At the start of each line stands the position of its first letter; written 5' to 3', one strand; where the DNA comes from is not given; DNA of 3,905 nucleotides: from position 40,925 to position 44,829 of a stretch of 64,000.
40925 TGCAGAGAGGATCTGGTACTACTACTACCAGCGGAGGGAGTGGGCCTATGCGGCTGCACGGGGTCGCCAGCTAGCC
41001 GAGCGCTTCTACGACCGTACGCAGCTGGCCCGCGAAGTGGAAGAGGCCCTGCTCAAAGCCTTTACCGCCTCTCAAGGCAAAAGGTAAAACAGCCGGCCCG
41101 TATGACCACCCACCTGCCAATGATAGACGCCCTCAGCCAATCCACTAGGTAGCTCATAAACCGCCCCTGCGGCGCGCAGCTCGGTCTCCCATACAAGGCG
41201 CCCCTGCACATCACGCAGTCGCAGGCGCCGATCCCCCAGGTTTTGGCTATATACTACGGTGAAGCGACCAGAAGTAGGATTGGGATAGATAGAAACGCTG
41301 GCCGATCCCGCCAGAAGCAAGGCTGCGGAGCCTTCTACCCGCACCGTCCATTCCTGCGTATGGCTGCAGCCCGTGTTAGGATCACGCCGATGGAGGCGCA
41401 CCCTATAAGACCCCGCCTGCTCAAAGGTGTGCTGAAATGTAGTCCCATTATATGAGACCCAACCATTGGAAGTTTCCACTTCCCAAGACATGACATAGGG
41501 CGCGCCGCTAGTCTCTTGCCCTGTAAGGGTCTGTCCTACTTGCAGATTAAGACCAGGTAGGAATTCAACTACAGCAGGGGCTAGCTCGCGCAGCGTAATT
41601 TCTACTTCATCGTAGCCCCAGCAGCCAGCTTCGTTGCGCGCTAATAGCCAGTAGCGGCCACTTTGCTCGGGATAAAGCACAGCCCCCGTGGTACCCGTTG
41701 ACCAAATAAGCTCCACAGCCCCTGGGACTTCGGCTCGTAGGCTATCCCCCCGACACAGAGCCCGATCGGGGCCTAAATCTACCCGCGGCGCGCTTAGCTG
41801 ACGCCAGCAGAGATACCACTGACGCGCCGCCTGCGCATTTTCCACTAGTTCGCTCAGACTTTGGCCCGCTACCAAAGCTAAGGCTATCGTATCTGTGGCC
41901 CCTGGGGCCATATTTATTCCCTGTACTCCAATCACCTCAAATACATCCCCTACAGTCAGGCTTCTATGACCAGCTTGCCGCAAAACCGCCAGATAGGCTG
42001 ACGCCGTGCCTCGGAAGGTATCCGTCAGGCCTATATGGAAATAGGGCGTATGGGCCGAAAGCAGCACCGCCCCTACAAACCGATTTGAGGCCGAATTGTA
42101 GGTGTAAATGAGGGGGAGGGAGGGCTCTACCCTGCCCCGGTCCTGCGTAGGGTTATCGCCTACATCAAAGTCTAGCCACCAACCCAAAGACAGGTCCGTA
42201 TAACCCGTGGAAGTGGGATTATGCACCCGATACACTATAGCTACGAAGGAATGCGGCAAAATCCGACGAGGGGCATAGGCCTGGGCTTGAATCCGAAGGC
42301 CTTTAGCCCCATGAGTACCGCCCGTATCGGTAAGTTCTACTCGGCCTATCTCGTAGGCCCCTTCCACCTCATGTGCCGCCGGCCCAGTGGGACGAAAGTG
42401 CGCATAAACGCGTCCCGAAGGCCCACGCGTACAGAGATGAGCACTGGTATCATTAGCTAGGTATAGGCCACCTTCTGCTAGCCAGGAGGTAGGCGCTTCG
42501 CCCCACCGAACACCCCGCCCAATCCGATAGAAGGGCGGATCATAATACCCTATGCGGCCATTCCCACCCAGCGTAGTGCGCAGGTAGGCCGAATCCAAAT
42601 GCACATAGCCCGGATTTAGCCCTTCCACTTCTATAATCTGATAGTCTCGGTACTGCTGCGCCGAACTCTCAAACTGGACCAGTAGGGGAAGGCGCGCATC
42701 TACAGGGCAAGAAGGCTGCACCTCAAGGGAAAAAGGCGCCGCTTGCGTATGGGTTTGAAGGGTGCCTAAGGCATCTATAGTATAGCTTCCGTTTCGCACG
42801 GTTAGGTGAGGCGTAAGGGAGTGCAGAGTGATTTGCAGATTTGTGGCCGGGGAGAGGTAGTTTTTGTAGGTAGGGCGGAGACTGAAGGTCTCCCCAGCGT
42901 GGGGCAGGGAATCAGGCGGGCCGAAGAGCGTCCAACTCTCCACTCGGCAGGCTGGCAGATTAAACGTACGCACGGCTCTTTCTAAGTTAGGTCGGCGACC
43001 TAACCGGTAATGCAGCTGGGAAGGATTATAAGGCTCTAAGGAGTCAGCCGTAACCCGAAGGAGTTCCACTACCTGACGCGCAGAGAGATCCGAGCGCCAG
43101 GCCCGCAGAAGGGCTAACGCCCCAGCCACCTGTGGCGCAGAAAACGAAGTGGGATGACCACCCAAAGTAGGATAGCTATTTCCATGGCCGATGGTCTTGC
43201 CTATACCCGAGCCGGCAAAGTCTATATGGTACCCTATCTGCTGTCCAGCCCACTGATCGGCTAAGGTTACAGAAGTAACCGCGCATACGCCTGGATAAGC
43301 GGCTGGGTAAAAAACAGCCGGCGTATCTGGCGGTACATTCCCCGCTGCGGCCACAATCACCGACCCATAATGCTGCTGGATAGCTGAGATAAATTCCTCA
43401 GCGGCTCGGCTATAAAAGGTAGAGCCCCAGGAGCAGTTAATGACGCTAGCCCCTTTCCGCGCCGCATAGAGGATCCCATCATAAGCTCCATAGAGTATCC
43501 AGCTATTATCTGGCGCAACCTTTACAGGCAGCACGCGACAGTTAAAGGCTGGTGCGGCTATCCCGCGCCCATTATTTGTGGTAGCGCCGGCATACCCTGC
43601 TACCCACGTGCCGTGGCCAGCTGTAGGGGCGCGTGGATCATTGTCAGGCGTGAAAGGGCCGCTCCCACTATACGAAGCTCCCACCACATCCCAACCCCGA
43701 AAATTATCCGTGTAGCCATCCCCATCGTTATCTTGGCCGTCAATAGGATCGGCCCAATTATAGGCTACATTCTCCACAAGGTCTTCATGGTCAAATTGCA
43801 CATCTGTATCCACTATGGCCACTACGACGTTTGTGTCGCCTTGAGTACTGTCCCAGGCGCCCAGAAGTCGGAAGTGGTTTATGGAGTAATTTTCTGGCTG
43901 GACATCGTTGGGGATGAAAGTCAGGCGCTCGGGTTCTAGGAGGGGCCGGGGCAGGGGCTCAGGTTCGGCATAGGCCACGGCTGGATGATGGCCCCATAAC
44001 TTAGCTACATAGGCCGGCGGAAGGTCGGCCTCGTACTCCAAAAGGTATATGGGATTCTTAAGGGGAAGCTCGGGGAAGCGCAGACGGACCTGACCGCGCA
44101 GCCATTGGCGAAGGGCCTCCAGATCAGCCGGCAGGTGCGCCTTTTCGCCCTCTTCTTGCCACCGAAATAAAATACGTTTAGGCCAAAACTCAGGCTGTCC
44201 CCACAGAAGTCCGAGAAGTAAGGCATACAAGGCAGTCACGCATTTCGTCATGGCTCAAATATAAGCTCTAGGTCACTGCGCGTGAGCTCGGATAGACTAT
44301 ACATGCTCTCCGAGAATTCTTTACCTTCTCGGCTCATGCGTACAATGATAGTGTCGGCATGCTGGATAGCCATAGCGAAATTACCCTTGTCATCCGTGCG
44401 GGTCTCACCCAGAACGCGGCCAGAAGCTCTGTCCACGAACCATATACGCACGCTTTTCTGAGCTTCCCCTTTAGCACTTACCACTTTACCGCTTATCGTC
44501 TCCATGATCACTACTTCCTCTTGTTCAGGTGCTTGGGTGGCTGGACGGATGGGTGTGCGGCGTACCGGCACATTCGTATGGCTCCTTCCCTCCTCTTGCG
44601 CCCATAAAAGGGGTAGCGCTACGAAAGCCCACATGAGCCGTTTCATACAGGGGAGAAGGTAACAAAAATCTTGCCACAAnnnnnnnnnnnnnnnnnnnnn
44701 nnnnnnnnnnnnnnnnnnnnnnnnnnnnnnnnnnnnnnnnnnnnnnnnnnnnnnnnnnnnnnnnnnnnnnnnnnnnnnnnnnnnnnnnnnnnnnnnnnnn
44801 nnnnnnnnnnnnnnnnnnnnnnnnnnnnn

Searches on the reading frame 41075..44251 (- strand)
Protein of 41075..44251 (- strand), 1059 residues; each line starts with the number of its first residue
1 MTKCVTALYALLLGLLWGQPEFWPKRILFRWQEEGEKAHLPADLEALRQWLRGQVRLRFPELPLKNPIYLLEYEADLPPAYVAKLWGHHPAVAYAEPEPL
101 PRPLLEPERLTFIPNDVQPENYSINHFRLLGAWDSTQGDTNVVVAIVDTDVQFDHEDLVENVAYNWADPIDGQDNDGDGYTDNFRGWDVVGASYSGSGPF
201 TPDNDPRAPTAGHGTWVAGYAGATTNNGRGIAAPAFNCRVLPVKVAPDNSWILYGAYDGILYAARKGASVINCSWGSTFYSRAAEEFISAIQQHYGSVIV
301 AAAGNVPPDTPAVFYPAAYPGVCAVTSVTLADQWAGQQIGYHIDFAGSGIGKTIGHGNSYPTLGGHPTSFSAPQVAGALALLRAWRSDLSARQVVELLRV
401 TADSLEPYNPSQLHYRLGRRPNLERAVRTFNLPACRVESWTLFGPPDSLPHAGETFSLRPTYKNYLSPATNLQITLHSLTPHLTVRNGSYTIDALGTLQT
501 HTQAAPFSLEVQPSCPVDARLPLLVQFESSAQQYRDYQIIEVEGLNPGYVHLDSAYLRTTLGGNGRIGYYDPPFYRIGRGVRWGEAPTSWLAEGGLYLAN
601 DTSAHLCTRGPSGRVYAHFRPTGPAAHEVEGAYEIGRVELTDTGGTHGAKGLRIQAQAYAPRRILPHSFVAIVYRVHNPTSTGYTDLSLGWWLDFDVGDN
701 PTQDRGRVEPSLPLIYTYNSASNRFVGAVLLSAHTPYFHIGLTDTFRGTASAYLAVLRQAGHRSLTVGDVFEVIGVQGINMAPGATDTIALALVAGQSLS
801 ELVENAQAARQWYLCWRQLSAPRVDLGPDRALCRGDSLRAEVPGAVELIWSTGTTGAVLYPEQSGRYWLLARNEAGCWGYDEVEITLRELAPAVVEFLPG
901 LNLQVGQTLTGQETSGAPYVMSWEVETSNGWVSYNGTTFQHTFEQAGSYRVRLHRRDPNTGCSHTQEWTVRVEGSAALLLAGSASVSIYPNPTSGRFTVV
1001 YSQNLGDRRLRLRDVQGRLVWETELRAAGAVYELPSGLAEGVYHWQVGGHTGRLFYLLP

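Call 5: search_protein_families(library=pfam, proteins=[window:41075-44251:-], max_evalue=0.01)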
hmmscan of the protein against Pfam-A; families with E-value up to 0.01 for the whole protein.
window:41075-44251:- (1059 aa): 4 families
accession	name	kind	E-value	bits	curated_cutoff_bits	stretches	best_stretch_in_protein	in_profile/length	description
PF00082.27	Peptidase_S8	-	8.1e-30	104.6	21.8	1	140-405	2-276/288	Subtilase family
PF18962.6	Por_Secre_tail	-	0.00015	22.4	27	1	988-1048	1-63/75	Secretion system C-terminal sorting domain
PF00801.26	PKD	-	0.00045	20.6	23.5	1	908-955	16-65/80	PKD domain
PF18911.6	PKD_4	-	0.00046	20.6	27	1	919-972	33-85/85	PKD domain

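Call 6: search_protein_families(library=ncbifam, proteins=[window:41075-44251:-], max_evalue=0.01)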
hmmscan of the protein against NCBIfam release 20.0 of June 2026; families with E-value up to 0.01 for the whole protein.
window:41075-44251:- (1059 aa): 6 families
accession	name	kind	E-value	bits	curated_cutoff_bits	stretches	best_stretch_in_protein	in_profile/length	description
TIGR03921.1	T7SS_mycosin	equivalog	1.7e-23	83.3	278.75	1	206-404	45-265/353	type VII secretion-associated serine protease mycosin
NF033595.1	denti_PrtP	equivalog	1.7e-08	33.6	300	1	271-423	342-499/606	dentilisin complex serine proteinase subunit PrtP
NF049966.1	QH_SP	equivalog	2e-07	30.6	165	1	257-402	77-211/219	subtilisin-like serine protease QhpE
TIGR04183.1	Por_Secre_tail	domain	7.6e-05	22.6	23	1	988-1048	1-59/72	T9SS type A sorting domain-containing protein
NF038113.1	T9SSA_dep_M36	equivalog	0.00023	19.4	885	1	984-1049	791-857/869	T9SS-dependent M36 family metallopeptidase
TIGR03895.1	protease_PatA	subfamily_domain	0.00075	18.4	421.05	1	232-330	20-121/606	PatA/PatG family cyanobactin maturation protease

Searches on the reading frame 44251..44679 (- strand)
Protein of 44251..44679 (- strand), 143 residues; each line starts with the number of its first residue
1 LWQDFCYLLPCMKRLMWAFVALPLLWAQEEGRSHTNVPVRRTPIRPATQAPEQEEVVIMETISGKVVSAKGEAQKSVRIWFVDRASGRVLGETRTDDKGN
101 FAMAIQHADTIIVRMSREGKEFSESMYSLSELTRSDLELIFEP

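Call 5: search_protein_families(library=pfam, proteins=[window:44251-44679:-], max_evalue=0.01)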
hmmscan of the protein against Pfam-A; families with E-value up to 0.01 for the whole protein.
window:44251-44679:- (143 aa): 4 families
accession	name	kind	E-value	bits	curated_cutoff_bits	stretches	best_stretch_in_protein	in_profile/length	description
PF13620.12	CarboxypepD_reg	-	1.8e-05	25.4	32.3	1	61-120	1-59/82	Carboxypeptidase regulatory-like domain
PF17936.7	Big_6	-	0.0012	19.5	27.6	1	50-108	1-55/83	Bacterial Ig domain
PF25020.1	TTR_TEN1-4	-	0.0041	17.4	27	1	61-119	8-63/86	Teneurin TTR-like domain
PF13715.12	CarbopepD_reg_2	-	0.0069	16.8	32.2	0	62-131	1-66/88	CarboxypepD_reg-like domain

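Call 6: search_protein_families(library=ncbifam, proteins=[window:44251-44679:-], max_evalue=0.01)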
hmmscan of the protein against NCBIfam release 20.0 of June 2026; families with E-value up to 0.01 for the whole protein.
window:44251-44679:- (143 aa): 1 family
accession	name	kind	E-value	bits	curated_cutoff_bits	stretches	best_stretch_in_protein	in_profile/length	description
NF058648.1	ECF_sub_HI1622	equivalog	2.1e-05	24.6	100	1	60-118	25-84/180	NikL family nickel/cobalt ECF transporter subunit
